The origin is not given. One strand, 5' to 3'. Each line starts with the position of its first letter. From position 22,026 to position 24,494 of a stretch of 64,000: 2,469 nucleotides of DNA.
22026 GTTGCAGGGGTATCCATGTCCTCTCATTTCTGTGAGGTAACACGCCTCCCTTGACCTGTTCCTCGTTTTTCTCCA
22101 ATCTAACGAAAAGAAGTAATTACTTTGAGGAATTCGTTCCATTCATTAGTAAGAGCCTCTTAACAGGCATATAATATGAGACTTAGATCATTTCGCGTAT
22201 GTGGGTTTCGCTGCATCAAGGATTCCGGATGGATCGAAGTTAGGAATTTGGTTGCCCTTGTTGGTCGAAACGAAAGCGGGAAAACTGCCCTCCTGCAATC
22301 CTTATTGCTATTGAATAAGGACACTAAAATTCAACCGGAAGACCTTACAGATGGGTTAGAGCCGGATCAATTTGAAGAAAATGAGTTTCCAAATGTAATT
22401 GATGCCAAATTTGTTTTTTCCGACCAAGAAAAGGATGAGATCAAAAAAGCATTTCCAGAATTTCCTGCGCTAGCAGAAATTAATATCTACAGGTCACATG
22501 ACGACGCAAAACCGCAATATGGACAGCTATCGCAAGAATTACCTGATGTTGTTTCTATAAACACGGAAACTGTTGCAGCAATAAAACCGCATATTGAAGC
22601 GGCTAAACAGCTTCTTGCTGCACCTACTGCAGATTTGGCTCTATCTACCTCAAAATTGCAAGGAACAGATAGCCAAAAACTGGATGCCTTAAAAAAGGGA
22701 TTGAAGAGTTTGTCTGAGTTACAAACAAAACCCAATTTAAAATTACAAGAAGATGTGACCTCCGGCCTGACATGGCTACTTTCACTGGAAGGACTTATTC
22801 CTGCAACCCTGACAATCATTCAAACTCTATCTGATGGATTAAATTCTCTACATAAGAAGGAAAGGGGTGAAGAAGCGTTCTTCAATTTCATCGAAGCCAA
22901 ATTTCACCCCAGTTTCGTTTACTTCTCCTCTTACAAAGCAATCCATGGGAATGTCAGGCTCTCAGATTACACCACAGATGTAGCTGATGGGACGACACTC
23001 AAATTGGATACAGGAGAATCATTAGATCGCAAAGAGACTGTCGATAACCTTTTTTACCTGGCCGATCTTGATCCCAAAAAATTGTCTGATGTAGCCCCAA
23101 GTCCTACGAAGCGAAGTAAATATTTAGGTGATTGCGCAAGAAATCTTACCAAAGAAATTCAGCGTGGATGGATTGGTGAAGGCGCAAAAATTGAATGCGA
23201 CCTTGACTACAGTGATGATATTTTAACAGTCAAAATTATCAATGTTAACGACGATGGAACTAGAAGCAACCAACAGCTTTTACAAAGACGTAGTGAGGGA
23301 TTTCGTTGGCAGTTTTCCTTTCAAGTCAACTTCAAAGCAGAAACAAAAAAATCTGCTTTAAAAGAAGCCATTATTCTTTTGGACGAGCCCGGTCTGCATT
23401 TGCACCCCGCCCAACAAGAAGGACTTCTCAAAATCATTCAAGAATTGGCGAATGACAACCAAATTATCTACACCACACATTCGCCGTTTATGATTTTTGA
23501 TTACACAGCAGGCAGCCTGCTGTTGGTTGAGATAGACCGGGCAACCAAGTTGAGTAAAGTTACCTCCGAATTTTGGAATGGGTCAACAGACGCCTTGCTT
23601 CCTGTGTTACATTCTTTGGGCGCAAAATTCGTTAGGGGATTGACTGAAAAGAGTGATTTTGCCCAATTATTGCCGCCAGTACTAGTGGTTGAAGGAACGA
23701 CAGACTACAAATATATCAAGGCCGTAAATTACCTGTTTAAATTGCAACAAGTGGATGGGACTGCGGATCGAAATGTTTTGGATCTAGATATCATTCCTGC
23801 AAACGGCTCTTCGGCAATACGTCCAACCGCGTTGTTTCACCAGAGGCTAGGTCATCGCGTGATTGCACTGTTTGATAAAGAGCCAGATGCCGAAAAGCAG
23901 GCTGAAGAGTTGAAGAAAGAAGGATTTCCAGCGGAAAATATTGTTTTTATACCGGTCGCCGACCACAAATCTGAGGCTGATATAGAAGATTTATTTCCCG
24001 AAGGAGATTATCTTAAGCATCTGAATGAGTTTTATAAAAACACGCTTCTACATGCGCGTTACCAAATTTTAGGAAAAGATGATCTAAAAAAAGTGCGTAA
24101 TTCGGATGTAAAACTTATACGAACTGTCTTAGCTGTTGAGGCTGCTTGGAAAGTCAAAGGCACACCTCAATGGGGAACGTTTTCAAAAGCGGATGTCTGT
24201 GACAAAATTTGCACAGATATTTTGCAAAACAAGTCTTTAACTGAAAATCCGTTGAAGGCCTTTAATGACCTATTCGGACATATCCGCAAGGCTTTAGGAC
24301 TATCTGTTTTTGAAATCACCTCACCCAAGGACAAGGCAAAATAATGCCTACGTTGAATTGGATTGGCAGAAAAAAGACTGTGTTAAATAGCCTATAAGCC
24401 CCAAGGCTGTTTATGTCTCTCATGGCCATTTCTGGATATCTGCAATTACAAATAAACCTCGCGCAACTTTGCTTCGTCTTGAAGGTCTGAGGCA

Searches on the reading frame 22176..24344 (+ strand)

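Call 11: search_protein_families(library=pfam, proteins=[window:22176-24344:+], max_evalue=0.01)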
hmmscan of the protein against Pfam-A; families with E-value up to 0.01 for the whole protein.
window:22176-24344:+ (722 aa): 5 families
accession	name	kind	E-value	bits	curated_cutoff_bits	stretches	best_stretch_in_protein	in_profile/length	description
PF13175.12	AAA_15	-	2e-26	94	32.1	2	382-440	314-374/374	AAA ATPase domain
PF13304.12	AAA_21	-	3.7e-18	67.1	27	2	394-439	255-302/304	AAA domain, putative AbiEii toxin, Type IV TA system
PF11398.14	DUF2813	-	9e-07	29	21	1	1-91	1-90/372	Protein of unknown function (DUF2813)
PF02463.25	SMC_N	-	0.00012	22.1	40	0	3-87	2-89/220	RecF/RecN/SMC N terminal domain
PF13476.12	AAA_23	-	0.0014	19.8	27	1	7-180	3-167/201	AAA domain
